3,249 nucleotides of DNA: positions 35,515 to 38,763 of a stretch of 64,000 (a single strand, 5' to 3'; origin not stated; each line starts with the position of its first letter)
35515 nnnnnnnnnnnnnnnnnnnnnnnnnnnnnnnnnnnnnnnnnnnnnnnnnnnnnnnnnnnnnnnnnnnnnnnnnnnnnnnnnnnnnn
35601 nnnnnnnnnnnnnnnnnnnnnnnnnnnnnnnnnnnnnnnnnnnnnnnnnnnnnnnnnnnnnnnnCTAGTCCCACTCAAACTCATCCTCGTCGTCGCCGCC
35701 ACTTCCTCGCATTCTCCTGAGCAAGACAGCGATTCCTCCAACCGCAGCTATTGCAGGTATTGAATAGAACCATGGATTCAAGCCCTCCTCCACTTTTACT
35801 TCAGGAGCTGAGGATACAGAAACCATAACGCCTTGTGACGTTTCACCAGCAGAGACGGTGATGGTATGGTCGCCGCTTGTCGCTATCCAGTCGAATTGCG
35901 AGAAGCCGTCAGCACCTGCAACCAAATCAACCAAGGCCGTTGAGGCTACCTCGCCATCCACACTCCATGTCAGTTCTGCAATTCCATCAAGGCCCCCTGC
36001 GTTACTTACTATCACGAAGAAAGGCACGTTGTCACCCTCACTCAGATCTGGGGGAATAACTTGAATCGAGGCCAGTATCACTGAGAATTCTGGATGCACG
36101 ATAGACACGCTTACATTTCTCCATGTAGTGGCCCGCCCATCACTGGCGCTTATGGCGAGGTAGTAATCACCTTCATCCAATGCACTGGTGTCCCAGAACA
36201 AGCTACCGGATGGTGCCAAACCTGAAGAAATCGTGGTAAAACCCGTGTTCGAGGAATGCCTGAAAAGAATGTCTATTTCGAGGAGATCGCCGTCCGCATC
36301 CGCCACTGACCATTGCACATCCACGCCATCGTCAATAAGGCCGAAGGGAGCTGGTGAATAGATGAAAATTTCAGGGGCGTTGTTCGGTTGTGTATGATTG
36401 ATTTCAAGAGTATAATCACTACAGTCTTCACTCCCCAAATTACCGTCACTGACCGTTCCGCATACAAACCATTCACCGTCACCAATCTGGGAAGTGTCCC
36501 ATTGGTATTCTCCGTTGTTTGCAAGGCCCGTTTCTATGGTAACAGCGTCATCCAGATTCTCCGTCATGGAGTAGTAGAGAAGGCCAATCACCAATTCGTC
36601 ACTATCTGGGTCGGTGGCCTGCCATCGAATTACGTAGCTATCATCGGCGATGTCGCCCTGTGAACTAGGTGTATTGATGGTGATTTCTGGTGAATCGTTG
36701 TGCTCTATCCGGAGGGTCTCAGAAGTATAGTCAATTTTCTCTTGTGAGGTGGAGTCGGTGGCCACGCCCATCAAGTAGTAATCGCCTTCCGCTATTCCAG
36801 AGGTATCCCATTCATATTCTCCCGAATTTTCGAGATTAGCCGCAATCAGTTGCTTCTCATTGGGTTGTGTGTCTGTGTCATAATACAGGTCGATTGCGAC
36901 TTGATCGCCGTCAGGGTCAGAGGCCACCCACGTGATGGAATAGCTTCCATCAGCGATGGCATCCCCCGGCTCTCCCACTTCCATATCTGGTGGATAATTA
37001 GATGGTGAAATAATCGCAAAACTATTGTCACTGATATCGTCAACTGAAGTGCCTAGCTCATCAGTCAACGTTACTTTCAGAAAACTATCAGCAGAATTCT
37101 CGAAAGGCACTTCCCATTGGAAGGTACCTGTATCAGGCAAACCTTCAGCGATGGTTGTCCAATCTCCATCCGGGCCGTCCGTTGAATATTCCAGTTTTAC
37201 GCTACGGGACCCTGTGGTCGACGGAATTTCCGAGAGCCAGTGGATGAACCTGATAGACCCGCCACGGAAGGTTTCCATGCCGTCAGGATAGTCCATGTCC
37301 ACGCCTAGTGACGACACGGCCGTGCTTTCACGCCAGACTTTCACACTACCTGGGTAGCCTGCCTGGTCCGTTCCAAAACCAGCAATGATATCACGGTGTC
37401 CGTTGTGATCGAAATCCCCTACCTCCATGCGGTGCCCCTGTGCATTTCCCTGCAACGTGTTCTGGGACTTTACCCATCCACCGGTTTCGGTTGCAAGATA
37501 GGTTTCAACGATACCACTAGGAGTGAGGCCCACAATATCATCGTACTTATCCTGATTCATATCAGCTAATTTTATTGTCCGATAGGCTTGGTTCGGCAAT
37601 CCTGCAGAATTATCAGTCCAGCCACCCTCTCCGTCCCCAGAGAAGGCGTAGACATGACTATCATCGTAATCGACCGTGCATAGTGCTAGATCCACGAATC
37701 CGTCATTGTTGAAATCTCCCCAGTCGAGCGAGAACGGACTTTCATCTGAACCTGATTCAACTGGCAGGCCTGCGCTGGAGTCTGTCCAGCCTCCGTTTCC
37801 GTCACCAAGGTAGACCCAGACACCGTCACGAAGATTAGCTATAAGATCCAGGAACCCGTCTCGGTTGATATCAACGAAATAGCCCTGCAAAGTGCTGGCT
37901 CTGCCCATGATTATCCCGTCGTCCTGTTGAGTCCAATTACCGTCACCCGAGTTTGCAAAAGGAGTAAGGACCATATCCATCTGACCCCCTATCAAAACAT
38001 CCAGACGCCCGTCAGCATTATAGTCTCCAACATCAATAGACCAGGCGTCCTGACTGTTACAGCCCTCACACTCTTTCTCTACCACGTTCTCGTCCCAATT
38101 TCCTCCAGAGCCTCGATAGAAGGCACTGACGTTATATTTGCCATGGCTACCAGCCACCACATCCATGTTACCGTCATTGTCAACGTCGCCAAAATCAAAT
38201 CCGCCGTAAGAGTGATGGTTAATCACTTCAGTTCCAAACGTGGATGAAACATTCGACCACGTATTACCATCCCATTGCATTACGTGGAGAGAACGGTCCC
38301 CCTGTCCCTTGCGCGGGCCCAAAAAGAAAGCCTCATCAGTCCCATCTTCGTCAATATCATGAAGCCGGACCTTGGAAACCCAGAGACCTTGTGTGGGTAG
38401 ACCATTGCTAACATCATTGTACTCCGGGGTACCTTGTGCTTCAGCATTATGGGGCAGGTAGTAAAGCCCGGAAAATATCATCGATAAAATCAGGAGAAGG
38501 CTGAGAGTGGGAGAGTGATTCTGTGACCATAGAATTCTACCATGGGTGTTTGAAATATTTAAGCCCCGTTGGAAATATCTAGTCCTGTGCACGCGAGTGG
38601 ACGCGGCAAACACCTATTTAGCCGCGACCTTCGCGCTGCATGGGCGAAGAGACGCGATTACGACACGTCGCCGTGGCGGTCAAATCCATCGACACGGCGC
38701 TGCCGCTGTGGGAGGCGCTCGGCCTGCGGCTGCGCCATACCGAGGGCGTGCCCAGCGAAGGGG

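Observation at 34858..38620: Second low-GC island inserted exactly at the 3' end of tRNA-Glu, carrying phosphopantothenate synthetase and a 982-aa FG-GAP/Ig-repeat surface protein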

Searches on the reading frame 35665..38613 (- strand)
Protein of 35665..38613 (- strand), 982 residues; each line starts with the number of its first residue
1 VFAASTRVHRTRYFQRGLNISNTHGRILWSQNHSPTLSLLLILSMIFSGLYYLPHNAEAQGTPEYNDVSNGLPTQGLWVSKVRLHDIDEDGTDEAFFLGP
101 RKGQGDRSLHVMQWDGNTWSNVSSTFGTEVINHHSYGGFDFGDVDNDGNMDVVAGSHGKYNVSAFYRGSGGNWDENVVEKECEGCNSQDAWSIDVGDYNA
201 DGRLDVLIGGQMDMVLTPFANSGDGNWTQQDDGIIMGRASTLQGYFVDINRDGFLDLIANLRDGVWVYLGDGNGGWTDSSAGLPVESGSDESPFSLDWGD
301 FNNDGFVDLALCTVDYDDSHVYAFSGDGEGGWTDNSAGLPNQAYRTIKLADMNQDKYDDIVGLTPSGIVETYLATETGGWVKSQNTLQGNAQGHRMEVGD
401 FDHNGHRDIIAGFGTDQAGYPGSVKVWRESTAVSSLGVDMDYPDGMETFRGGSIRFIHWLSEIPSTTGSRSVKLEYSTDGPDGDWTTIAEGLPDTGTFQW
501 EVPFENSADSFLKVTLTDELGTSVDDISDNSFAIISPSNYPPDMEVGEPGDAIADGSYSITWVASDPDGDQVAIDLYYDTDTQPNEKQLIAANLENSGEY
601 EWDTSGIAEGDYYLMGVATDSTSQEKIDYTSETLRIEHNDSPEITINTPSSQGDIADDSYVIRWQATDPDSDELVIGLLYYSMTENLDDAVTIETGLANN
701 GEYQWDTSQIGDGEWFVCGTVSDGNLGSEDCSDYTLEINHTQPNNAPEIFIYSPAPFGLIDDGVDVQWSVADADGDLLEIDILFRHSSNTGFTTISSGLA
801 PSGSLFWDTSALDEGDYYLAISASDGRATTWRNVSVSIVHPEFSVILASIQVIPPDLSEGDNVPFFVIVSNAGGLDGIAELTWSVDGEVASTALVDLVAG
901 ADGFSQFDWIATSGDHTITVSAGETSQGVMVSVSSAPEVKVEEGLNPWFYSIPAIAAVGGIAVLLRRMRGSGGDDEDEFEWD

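Call 4: search_protein_families(library=pfam, proteins=[window:35665-38613:-], max_evalue=0.01)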
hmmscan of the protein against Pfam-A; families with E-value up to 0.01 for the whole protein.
window:35665-38613:- (982 aa): 3 families
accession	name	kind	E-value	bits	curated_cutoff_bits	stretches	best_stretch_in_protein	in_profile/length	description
PF13517.12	FG-GAP_3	-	2e-35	121.6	26.9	6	248-310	1-60/61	FG-GAP-like repeat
PF10342.15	Kre9_KNH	-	2.2e-17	64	24.6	1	556-631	12-90/94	Kre9/KNH-like N-terminal Ig-like domain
PF01839.29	FG-GAP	-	6.6e-10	39.1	22.1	1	191-213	3-25/37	FG-GAP repeat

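Call 22: find_homologous_proteins(query=window:35665-38481:-)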
Query window:35665-38481:- (938 aa): 372 proteins with E <= 0.001 among 8000 candidates; the best 120 are listed.
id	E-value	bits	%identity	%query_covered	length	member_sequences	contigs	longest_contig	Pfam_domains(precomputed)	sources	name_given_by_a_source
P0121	0.0e+0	1989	93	100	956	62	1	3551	PF01839.30,PF17957.8,PF13517.13,PF10342.16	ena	-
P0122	0.0e+0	1967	91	100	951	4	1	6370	PF01839.30,PF13517.13,PF10342.16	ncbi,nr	ncbi:MAG: FG-GAP-like repeat-containing protein [Candidatus Poseidoniia archaeon]|nr:FG-GAP-like rep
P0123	0.0e+0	1925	89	100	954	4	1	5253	PF01839.30,PF13517.13,PF10342.16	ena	-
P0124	0.0e+0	1849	86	100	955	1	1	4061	PF01839.30,PF13517.13,PF10342.16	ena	-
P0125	0.0e+0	1839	86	100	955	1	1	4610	PF01839.30,PF13517.13,PF10342.16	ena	-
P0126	0.0e+0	1805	84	100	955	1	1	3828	PF01839.30,PF13517.13,PF10342.16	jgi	-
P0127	0.0e+0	1681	78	100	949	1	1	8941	PF01839.30,PF13517.13,PF10342.16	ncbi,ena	-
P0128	0.0e+0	1673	78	100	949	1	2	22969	PF01839.30,PF13517.13,PF10342.16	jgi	-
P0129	0.0e+0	1672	78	100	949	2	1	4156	PF01839.30,PF13517.13,PF10342.16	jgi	-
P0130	0.0e+0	1671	78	100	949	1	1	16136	PF01839.30,PF13517.13,PF10342.16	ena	-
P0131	0.0e+0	1670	78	100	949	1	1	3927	PF01839.30,PF13517.13,PF10342.16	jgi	-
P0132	0.0e+0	1669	78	100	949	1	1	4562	PF01839.30,PF13517.13,PF10342.16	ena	-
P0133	0.0e+0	1665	78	100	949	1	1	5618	PF01839.30,PF13517.13,PF10342.16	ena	-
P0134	0.0e+0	1657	77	100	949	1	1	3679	PF01839.30,PF13517.13,PF10342.16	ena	-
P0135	0.0e+0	1657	77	100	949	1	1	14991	PF01839.30,PF13517.13,PF10342.16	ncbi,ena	-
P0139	0.0e+0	1483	69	100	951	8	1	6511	PF01839.30,PF13517.13,PF10342.16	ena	-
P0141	0.0e+0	1284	74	82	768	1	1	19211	PF01839.30,PF13517.13,PF10342.16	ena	-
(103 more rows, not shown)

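Call 23: find_encoding_contigs(protein=P0128, flank=10000, max_places=2)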
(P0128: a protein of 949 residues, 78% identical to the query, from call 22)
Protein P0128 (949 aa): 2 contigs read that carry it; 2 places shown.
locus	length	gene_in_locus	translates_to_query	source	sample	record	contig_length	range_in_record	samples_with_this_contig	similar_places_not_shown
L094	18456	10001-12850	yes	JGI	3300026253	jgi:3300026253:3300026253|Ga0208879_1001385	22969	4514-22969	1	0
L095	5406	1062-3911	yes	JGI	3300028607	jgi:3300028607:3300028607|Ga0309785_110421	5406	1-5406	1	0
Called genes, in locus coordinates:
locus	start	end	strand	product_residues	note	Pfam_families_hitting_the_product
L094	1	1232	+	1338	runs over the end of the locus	PF13458:Peripla_BP_6, PF19077:Big_13 (faint), PF01094:ANF_receptor, PF13458:Peripla_BP_6, PF00801:PKD, PF18911:PKD_4, PF22352:K319L-like_PKD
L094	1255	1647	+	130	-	PF00903:Glyoxalase, PF13468:Glyoxalase_3 (weak), PF13669:Glyoxalase_4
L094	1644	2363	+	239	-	PF13489:Methyltransf_23, PF02353:CMAS (weak), PF13847:Methyltransf_31, PF08241:Methyltransf_11, PF08242:Methyltransf_12, PF13649:Methyltransf_25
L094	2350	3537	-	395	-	PF13439:Glyco_transf_4, PF13579:Glyco_trans_4_4, PF00534:Glycos_transf_1, PF13692:Glyco_trans_1_4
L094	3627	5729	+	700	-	PF03169:OPT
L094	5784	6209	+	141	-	-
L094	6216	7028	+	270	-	PF00154:RecA_N (faint), PF06745:ATPase, PF23442:DUF7125, PF20720:nSTAND3 (weak)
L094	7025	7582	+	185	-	PF06745:ATPase (weak)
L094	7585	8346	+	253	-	PF05625:PAXNEB (weak), PF06745:ATPase, PF24336:DUF7504, PF23442:DUF7125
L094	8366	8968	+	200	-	PF01810:LysE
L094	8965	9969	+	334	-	PF13593:SBF_like, PF01758:SBF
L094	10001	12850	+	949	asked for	PF01839:FG-GAP (faint), PF13517:FG-GAP_3, PF10342:Kre9_KNH (weak)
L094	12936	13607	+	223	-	PF02006:PPS_PS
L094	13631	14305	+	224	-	PF04750:Far-17a_AIG1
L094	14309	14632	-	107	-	PF08734:GYD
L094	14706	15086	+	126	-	PF01042:Ribonuc_L-PSP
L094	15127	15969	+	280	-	PF13793:Pribosyltran_N, PF00156:Pribosyltran, PF14572:Pribosyl_synth (weak)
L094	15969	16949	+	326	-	PF01979:Amidohydro_1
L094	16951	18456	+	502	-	?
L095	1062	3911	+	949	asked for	PF01839:FG-GAP (faint), PF13517:FG-GAP_3, PF10342:Kre9_KNH (weak)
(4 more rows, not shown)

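Call 24: find_encoding_contigs(protein=P0141, flank=10000, max_places=2)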
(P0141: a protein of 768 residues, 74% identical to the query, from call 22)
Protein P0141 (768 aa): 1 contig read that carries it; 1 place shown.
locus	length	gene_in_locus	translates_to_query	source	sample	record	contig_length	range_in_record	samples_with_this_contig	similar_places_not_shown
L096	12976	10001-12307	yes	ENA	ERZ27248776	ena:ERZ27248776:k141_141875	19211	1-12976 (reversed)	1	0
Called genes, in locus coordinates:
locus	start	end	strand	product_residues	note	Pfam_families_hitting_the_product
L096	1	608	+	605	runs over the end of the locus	PF00009:GTP_EFTU, PF01926:MMR_HSR1 (weak), PF03144:GTP_EFTU_D2 (faint), PF11987:IF-2, PF14578:GTP_EFTU_D4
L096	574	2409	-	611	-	PF00270:DEAD (faint), PF04851:ResIII (faint), PF06733:DEAD_2, PF13307:Helicase_C_2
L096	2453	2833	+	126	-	PF01042:Ribonuc_L-PSP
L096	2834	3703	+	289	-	PF00892:EamA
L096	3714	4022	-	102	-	-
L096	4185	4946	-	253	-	PF05625:PAXNEB (faint), PF06745:ATPase, PF23365:DUF7090 (faint), PF24336:DUF7504, PF23442:DUF7125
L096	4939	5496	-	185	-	PF06745:ATPase (weak)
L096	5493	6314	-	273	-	PF13481:AAA_25 (faint), PF06745:ATPase, PF23442:DUF7125 (weak)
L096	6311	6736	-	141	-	-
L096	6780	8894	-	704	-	PF03169:OPT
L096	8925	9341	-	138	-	PF00903:Glyoxalase, PF13468:Glyoxalase_3 (weak), PF13669:Glyoxalase_4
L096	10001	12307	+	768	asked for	PF01839:FG-GAP (faint), PF13517:FG-GAP_3, PF10342:Kre9_KNH (weak)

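Call 25: find_encoding_contigs(protein=P0139, flank=10000, max_places=2)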
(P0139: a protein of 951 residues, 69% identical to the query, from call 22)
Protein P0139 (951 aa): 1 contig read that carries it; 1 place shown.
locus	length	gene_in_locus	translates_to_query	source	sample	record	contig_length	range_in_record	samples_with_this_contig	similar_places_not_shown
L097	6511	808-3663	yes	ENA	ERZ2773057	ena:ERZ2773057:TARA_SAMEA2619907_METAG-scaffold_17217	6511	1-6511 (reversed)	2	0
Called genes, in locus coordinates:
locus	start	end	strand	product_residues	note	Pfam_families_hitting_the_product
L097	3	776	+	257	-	?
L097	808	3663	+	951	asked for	PF01839:FG-GAP (faint), PF13517:FG-GAP_3 (weak), PF10342:Kre9_KNH (faint), PF13517:FG-GAP_3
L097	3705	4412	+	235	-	PF02006:PPS_PS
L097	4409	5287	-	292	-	PF00892:EamA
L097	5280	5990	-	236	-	PF00753:Lactamase_B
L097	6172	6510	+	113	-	?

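Call 29: find_encoding_contigs(protein=P0135, flank=10000, max_places=2)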
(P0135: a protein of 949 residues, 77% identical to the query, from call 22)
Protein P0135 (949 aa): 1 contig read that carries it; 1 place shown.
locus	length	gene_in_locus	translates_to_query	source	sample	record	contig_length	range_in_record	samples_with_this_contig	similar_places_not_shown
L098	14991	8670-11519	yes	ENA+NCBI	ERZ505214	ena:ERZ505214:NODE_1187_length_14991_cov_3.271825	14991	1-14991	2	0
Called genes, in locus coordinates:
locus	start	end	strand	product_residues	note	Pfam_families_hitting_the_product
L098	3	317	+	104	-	?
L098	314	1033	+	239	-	PF13489:Methyltransf_23, PF02353:CMAS (weak), PF13847:Methyltransf_31, PF08241:Methyltransf_11, PF08242:Methyltransf_12, PF13649:Methyltransf_25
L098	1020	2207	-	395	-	PF13439:Glyco_transf_4, PF13579:Glyco_trans_4_4, PF00534:Glycos_transf_1, PF13692:Glyco_trans_1_4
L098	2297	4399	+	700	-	PF03169:OPT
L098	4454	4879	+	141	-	-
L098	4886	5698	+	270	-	PF00154:RecA_N (faint), PF06745:ATPase, PF23442:DUF7125, PF20720:nSTAND3 (weak)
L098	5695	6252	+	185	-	-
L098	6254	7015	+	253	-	PF05625:PAXNEB (weak), PF06745:ATPase, PF24336:DUF7504, PF23442:DUF7125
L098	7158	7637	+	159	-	PF01810:LysE (weak)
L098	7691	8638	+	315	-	PF13593:SBF_like, PF01758:SBF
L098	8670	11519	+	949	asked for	PF01839:FG-GAP (faint), PF13517:FG-GAP_3, PF10342:Kre9_KNH (weak)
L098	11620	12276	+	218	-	PF02006:PPS_PS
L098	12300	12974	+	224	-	PF04750:Far-17a_AIG1 (weak)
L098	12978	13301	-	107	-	PF08734:GYD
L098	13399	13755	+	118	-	PF01042:Ribonuc_L-PSP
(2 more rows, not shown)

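Call 30: find_encoding_contigs(protein=P0122, flank=10000, max_places=2)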
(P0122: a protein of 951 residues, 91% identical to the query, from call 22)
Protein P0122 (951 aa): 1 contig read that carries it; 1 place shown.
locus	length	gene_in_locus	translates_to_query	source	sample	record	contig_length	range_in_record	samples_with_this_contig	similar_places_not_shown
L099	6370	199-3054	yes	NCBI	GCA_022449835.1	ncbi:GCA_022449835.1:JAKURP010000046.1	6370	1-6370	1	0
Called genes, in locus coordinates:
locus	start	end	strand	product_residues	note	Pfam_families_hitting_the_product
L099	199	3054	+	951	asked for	PF01839:FG-GAP (faint), PF13517:FG-GAP_3, PF10342:Kre9_KNH (weak)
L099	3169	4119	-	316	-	PF01073:3Beta_HSD, PF01370:Epimerase, PF02719:Polysacc_synt_2 (weak), PF04321:RmlD_sub_bind, PF13460:NAD_binding_10, PF16363:GDP_Man_Dehyd, PF07993:NAD_binding_4 (weak)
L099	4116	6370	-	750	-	PF13599:Pentapeptide_4, PF23894:LD_SV2 (weak), PF13576:Pentapeptide_3 (weak), PF13599:Pentapeptide_4 (weak), PF06695:Sm_multidrug_ex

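Call 39: find_encoding_contigs(protein=P0123, flank=10000, max_places=2)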
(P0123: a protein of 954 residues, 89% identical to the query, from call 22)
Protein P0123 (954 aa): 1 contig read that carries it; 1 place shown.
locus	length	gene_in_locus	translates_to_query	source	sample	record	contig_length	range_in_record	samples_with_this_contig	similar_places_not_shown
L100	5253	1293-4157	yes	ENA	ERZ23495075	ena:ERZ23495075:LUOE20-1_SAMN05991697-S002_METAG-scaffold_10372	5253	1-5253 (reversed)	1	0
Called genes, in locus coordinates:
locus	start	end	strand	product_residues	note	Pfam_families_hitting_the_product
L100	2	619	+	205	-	?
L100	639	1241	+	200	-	PF01810:LysE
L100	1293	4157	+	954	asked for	PF01839:FG-GAP (faint), PF13517:FG-GAP_3, PF10342:Kre9_KNH (weak)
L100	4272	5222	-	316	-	PF01073:3Beta_HSD, PF01370:Epimerase, PF02719:Polysacc_synt_2 (weak), PF04321:RmlD_sub_bind, PF13460:NAD_binding_10, PF16363:GDP_Man_Dehyd, PF07993:NAD_binding_4 (weak)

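Call 40: find_encoding_contigs(protein=P0125, flank=10000, max_places=2)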
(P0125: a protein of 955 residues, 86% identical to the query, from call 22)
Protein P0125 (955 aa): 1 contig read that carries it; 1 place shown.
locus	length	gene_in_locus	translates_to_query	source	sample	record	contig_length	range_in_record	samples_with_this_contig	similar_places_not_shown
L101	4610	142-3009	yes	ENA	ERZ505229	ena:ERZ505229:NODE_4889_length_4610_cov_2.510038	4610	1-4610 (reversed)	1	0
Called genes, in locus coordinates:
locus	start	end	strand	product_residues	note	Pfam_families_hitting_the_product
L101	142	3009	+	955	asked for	PF01839:FG-GAP (faint), PF13517:FG-GAP_3, PF10342:Kre9_KNH (weak)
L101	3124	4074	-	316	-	PF01073:3Beta_HSD, PF01370:Epimerase, PF02719:Polysacc_synt_2, PF04321:RmlD_sub_bind, PF13460:NAD_binding_10, PF16363:GDP_Man_Dehyd, PF07993:NAD_binding_4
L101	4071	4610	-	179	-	?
